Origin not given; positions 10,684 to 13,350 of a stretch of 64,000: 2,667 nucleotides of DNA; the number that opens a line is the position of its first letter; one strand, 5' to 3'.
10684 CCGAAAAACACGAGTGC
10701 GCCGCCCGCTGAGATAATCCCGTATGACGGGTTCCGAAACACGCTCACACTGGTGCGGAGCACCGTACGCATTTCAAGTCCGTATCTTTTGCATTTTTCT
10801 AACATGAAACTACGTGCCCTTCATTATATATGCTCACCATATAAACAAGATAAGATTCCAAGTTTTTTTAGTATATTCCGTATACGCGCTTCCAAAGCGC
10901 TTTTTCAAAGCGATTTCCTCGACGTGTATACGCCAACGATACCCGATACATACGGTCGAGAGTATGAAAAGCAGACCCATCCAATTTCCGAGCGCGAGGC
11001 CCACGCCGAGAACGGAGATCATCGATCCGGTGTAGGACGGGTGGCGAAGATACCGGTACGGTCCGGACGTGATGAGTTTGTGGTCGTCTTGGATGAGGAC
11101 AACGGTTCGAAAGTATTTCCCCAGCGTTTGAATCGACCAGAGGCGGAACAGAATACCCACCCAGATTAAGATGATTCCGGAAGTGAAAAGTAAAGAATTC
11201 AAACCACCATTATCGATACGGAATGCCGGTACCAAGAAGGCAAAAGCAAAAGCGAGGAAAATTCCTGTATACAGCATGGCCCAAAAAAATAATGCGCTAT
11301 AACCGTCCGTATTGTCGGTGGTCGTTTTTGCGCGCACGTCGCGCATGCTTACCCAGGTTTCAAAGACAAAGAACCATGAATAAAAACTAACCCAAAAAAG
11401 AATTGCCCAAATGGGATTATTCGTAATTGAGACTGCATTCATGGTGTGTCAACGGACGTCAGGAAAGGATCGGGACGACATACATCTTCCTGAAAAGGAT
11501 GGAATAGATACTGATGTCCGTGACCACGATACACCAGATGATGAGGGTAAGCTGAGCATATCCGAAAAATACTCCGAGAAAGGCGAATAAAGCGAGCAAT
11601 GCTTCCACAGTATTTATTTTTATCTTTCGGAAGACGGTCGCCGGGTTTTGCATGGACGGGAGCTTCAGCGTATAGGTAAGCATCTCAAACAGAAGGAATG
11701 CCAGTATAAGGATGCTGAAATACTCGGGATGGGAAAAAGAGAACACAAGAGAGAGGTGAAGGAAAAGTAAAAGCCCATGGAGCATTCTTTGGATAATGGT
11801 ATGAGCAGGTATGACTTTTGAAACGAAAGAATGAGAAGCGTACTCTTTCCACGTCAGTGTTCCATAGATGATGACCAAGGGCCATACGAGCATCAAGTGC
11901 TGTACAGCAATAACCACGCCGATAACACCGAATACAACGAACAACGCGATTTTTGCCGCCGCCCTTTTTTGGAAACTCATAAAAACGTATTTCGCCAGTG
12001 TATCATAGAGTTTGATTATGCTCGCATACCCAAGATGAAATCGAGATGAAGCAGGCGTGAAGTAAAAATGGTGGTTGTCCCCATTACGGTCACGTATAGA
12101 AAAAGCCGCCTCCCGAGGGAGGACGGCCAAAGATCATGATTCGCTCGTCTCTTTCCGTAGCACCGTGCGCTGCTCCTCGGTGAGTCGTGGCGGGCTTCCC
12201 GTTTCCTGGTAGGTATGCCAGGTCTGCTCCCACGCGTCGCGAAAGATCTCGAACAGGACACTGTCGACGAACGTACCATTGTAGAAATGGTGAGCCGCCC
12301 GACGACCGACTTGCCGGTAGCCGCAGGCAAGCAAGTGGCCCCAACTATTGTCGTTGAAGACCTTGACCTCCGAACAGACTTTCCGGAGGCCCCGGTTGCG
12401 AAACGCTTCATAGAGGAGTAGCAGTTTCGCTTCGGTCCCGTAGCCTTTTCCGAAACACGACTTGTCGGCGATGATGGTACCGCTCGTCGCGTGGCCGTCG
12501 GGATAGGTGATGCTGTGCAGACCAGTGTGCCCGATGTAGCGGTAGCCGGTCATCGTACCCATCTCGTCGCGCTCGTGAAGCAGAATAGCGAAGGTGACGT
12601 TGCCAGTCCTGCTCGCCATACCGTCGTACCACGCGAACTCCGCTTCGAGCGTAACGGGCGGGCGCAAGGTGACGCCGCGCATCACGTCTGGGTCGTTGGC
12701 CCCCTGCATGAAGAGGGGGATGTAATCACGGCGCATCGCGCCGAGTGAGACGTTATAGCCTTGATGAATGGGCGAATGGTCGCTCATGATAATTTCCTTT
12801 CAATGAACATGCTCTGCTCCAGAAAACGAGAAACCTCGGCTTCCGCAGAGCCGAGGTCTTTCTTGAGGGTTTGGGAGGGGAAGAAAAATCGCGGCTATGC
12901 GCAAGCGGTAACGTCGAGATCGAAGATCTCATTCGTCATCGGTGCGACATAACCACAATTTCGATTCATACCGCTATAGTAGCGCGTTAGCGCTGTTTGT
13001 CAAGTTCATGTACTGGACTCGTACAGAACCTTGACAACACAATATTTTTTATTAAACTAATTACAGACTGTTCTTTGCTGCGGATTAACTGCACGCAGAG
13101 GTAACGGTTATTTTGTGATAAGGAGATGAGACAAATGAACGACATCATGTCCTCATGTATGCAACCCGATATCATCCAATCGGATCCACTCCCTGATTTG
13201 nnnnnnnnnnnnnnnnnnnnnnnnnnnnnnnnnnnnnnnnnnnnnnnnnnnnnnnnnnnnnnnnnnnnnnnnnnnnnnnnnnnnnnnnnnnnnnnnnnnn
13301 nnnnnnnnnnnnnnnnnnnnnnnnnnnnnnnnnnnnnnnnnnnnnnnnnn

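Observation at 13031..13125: Duplicated promoter plus 5'-leader module upstream of two unrelated island genes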

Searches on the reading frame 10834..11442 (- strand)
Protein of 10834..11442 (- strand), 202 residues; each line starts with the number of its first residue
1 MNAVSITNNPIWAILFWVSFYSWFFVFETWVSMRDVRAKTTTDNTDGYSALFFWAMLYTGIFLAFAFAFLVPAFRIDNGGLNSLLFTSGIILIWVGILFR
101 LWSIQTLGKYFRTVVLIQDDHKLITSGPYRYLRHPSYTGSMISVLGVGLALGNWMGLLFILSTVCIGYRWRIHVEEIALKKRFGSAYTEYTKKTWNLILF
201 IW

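Call 10: search_protein_families(library=pfam, proteins=[window:10834-11442:-], max_evalue=0.01)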
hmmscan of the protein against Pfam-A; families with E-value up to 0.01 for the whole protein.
window:10834-11442:- (202 aa): 4 families
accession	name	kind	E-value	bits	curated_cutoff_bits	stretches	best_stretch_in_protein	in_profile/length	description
PF04191.18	PEMT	-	2e-20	73.6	25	1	87-185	4-104/105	Phospholipid methyltransferase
PF04140.19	ICMT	-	4.2e-20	72.4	24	1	90-180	2-94/95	Isoprenylcysteine carboxyl methyltransferase (ICMT) family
PF06966.17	DUF1295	-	0.00013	22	20.4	1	17-194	50-235/235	Protein of unknown function (DUF1295)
PF01222.22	ERG4_ERG24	-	0.0047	16.2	27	1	112-201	340-431/432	Ergosterol biosynthesis ERG4/ERG24 family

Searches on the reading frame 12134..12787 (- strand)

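Call 10: search_protein_families(library=pfam, proteins=[window:12134-12787:-], max_evalue=0.01)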
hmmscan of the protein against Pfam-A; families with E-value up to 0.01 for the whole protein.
window:12134-12787:- (217 aa): 4 families
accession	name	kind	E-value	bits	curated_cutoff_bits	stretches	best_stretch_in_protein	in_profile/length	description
PF13302.13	Acetyltransf_3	-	8.3e-13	49.7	25.4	1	20-157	10-137/138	Acetyltransferase (GNAT) domain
PF13523.12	Acetyltransf_8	-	0.00087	19.4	27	1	31-161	14-141/145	Acetyltransferase (GNAT) domain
PF00583.31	Acetyltransf_1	-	0.0018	19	20.7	1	83-156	43-115/116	Acetyltransferase (GNAT) family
PF13420.13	Acetyltransf_4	-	0.0033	17.9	24.3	1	76-177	57-154/155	Acetyltransferase (GNAT) domain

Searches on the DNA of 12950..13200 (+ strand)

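Call 5: search_rna_families(source=window, start=12950, end=13200, threshold=evalue, max_evalue=10, show_alignments=3)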
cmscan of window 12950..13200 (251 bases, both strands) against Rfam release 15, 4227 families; matches with E-value up to 10: 0.
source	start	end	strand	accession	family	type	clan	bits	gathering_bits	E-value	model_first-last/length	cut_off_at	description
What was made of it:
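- On Any Rfam 15 family: With E up to 10 there is no hit on copy A (call 5).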

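Call 34: build_rna_model(alignment_id=A3, structure=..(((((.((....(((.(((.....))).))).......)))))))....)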
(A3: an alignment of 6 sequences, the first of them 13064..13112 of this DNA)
Model R1 built from alignment A3 (6 sequences, 51 columns); structure: as given.
model positions 49; base pairs 13; branch points 0; effective number of sequences 6; information 0.856 bits per position. Calibrated on 0.2 Mb of random sequence (short: E-values are rough).
structure used (alignment columns):
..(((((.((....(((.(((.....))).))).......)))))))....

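Call 35: search_with_rna_model(model_id=R1, sources=[window, L001, L004, L010, L011, L012, L013, L014, L016, L017, L018, L019, L020, L021, L022, L023, L024, L025, L026, L027, L028, L029, L030, L031, L032, L033, L034, L035, L036, L037, L038, L039, L040, L041, L042, L043, L044, L045, L046, L047, L048, L049, L050, L051, L052, L053, L054, L055, L056, L057, L058, L059, L060, L061, L062, L063, L064, L065, L066, L067, L068, L069, L070, L071, L072, L073, L074, L075, L076, L077, L078, L079, L080, L081, L082, L083, L084, L085, L086, L087, L088, L089, L090, L091, L092, L093, L094, L095, L096, L097], max_evalue=10, show_alignments=0)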
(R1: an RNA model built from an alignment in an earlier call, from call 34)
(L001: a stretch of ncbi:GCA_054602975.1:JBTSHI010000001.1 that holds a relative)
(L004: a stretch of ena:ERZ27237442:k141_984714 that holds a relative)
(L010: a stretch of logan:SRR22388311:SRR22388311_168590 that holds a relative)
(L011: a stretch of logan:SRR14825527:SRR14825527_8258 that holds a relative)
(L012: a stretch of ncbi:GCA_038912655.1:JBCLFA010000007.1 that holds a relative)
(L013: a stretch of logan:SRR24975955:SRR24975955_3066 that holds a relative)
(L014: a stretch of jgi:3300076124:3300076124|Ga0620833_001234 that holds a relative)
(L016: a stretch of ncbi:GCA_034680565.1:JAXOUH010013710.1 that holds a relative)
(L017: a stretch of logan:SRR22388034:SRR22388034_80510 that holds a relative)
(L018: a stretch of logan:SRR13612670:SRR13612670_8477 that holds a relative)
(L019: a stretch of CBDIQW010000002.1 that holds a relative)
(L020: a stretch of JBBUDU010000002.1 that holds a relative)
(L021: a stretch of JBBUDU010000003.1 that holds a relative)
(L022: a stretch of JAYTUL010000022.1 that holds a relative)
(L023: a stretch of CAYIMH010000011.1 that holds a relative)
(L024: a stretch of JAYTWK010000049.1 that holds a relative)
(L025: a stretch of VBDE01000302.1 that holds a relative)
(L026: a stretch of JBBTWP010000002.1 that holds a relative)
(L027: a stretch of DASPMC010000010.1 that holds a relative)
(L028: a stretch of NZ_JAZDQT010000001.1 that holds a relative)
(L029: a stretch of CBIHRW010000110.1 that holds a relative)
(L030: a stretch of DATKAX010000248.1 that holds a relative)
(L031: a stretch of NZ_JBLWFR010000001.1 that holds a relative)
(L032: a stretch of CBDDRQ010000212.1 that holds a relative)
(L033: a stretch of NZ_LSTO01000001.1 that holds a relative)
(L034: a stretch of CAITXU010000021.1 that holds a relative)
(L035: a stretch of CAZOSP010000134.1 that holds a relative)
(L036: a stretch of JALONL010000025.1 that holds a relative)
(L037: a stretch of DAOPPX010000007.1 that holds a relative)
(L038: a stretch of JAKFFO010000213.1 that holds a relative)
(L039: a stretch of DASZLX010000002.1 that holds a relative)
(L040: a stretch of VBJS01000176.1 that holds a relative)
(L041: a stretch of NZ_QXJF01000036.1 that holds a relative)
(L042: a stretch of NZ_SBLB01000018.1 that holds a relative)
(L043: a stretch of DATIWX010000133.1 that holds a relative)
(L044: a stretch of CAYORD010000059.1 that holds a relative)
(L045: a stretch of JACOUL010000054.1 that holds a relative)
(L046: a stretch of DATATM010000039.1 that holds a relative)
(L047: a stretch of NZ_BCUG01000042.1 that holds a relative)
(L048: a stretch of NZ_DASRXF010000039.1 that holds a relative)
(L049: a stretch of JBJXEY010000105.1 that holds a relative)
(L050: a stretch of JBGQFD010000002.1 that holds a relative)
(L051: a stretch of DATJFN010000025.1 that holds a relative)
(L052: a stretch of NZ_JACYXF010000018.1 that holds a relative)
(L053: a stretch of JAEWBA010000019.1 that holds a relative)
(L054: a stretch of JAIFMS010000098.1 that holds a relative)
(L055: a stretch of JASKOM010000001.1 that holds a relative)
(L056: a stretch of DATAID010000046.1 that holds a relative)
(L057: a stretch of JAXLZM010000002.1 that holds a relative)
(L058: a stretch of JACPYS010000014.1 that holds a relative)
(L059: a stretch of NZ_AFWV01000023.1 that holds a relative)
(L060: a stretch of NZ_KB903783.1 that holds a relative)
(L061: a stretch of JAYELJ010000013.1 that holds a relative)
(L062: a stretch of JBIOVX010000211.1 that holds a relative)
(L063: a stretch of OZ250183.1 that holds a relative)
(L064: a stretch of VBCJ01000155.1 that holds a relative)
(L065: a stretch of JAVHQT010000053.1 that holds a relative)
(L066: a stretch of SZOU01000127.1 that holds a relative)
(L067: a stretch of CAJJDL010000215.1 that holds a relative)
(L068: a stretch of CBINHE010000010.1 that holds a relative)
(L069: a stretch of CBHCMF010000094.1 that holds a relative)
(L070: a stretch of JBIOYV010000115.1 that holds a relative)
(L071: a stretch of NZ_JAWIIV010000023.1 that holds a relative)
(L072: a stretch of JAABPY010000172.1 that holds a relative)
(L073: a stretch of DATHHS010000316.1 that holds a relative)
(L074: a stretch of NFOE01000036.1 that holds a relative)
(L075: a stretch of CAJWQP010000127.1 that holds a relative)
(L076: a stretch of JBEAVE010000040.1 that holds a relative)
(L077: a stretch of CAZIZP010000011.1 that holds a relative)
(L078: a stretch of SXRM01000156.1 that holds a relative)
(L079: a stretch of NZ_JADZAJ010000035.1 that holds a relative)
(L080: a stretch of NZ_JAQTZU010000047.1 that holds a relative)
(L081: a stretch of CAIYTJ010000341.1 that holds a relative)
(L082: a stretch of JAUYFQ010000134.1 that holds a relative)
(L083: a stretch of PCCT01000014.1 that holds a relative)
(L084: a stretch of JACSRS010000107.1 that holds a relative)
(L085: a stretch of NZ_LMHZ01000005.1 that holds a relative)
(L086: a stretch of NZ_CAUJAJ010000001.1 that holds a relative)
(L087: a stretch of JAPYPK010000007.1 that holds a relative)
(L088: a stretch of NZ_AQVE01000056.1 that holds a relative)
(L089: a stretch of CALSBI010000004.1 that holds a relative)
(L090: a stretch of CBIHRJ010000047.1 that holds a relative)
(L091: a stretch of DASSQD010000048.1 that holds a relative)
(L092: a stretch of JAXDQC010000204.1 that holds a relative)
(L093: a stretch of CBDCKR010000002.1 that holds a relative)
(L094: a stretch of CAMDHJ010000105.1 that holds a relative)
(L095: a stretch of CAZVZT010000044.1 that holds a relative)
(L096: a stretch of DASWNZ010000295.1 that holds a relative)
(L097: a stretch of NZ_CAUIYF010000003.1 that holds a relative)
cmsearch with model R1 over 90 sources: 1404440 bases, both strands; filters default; matches with E-value up to 10: 11.
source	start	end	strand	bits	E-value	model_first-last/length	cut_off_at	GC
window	19814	19862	+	58.3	2.9e-12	1-49/49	no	0.45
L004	9938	9985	+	56.6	8.4e-12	1-49/49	no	0.58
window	13064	13113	+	53.6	5.8e-11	1-49/49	no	0.46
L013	9935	9982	+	50.9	3.3e-10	1-49/49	no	0.6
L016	5823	5868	+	41.8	1e-07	1-49/49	no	0.52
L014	4943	4992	+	40.9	1.9e-07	1-49/49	no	0.44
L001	2041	2088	-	19.6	0.14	1-49/49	no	0.6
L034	11681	11725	+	19.1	0.21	1-49/49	no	0.64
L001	9918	9953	+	18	0.4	6-42/49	no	0.47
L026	9629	9670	+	13.5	7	1-49/49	no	0.57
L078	7155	7222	-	13.5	7.2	1-49/49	no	0.6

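Call 45: search_with_rna_model(model_id=R1, sources=[L154, L213, L214, L001, L010, L012, L017, L018], max_evalue=10, filters=off, show_alignments=6)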
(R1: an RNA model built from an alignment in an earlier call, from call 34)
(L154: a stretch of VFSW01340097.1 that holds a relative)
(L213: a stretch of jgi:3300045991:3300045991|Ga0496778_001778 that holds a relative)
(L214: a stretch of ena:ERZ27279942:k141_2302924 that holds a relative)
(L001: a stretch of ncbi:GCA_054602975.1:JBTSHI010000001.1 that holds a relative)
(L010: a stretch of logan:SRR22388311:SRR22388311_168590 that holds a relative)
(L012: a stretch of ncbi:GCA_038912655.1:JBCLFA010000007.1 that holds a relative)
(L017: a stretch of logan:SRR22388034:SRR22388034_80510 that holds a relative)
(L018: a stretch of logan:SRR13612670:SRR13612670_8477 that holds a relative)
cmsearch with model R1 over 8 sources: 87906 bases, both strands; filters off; matches with E-value up to 10: 16.
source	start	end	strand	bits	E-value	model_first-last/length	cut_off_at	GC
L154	477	525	+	46.9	2.6e-10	1-49/49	no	0.49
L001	2041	2088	-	19.6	0.009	1-49/49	no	0.6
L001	9918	9953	+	18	0.025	6-42/49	no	0.47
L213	830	863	+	14.8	0.2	7-41/49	no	0.56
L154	1363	1403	-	13.7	0.4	1-49/49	no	0.41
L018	7307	7332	+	11.5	1.6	1-49/49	no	0.35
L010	4150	4192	-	11.2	1.9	1-49/49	no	0.63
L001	2542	2584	+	11.2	2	1-49/49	no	0.47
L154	428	457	-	10.2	3.7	1-49/49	no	0.27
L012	10103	10161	+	10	4.2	1-49/49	no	0.59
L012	7649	7676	+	9.5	5.6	1-49/49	no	0.57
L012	13748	13776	-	9.5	5.9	1-49/49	no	0.59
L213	195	222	+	9.3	6.7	1-49/49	no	0.57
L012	5538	5562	+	8.9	8.6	1-49/49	no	0.28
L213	875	930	+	8.8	8.8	1-49/49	no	0.45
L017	16283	16312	-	8.7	9.4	1-49/49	no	0.63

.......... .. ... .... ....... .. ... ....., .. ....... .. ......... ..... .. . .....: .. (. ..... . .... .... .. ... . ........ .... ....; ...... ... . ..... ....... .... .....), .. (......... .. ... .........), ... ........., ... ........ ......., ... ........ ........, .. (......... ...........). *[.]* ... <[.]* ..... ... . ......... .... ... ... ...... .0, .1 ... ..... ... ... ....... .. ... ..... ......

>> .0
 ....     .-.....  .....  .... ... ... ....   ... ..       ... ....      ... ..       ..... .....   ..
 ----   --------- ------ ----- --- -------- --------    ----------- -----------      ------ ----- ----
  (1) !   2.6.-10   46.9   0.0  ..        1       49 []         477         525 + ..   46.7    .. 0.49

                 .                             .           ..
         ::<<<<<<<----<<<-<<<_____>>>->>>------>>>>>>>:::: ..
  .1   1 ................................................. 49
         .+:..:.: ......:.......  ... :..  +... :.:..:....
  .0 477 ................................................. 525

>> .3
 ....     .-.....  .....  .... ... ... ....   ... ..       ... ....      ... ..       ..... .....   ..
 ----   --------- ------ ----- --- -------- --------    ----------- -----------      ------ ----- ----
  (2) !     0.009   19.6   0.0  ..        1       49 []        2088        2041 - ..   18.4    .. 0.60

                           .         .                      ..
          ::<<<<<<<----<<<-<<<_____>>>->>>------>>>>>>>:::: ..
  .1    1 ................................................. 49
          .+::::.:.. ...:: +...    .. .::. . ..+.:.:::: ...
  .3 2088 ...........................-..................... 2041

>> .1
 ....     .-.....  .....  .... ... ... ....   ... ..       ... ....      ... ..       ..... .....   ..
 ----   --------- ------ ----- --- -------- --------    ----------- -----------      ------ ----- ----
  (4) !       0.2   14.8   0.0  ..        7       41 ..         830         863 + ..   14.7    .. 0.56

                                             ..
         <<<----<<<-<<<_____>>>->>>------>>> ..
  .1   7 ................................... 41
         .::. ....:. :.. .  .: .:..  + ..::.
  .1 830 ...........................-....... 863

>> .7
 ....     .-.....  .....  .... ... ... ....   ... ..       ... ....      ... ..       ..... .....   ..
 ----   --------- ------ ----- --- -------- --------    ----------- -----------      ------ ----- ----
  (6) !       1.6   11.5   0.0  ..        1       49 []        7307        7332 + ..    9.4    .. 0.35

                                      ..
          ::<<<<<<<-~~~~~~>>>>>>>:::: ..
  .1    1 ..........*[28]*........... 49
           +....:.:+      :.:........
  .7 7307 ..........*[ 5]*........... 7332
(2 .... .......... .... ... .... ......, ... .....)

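Call 57: build_rna_model(alignment_id=A4, structure=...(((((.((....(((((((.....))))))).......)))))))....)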
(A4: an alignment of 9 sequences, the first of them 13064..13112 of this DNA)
Model R2 built from alignment A4 (9 sequences, 52 columns); structure: as given.
model positions 49; base pairs 14; branch points 0; effective number of sequences 9; information 0.814 bits per position. Calibrated on 0.2 Mb of random sequence (short: E-values are rough).
structure used (alignment columns):
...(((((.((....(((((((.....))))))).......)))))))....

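Call 58: search_with_rna_model(model_id=R2, source=window, filters=off, max_evalue=10)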
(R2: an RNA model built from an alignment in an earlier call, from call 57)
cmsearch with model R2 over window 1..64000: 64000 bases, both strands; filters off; matches with E-value up to 10: 8.
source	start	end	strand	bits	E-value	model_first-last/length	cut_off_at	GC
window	19814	19862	+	57.8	1.6e-12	1-49/49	no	0.45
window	13064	13113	+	49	3e-10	1-49/49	no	0.46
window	44779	44816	+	10.5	2.7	1-49/49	no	0.47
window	36737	36778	-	9.3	5.5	1-49/49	no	0.48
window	62865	62902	+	9.1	6.2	1-49/49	no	0.47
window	53194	53237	-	9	6.6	1-49/49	no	0.41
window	50325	50356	+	9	6.7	1-49/49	no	0.47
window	44438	44461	-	8.6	8.7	1-49/49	no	0.54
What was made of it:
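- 13066..13109 (+): Copy A leader hairpin. P1 is 13066-13072 with 13103-13109. P2 is 13077-13083 with 13089-13095. The invariant GGAUU is at 13082-13086. The conserved 13-mer is at 13065-13077. CM R2 gives 49 bits, E = 3e-10 (call 58).
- Checked: A covariance model finds no third copy in the 64-kb window (calls 35, 58).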

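Call 59: search_with_rna_model(model_id=R2, sources=[L001, L004, L005, L010, L011, L012, L013, L014, L016, L017, L018, L020, L021, L022, L023, L024, L026, L044, L057, L061, L154, L213, L214, L002, L003], max_evalue=5)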
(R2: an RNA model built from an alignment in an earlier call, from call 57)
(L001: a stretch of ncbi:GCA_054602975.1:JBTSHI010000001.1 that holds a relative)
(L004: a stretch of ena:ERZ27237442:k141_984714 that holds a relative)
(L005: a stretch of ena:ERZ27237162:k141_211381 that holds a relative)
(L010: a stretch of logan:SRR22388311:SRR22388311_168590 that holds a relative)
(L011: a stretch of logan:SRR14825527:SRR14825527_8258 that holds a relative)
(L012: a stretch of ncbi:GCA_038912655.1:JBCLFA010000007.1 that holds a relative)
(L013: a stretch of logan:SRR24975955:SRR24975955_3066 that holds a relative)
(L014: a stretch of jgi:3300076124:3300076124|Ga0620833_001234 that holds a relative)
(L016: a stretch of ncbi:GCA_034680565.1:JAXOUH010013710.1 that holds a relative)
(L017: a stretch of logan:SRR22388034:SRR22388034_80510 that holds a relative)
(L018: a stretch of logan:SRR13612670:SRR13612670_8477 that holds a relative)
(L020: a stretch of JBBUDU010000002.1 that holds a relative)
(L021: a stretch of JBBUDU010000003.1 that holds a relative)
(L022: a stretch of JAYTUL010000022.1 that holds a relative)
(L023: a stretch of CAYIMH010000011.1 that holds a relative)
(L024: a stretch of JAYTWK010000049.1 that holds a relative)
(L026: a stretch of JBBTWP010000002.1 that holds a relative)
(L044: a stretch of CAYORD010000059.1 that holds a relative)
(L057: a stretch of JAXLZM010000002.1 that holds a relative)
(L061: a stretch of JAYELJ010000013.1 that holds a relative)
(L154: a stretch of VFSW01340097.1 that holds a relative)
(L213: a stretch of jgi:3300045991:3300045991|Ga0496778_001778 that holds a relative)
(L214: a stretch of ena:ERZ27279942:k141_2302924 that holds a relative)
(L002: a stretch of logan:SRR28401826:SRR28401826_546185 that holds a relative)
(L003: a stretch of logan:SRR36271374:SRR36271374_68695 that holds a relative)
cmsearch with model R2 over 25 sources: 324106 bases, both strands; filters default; matches with E-value up to 5: 11.
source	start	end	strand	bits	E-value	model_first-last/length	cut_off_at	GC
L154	477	525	+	53.7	9.1e-11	1-49/49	no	0.49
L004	9938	9985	+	53.3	1.2e-10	1-49/49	no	0.58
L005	9053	9100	+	53.3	1.2e-10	1-49/49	no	0.58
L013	9935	9982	+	47.1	4.8e-09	1-49/49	no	0.6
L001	9912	9960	+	43.8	3.3e-08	1-49/49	no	0.45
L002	1100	1148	+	43.8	3.3e-08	1-49/49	no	0.45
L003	1369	1417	+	43.8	3.3e-08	1-49/49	no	0.45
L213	824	871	+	42.2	8.6e-08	1-49/49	no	0.52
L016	5823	5868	+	38.1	9.9e-07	1-49/49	no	0.52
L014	4943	4992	+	38.1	1e-06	1-49/49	no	0.44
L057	15441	15482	-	12.6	3.9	1-49/49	no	0.45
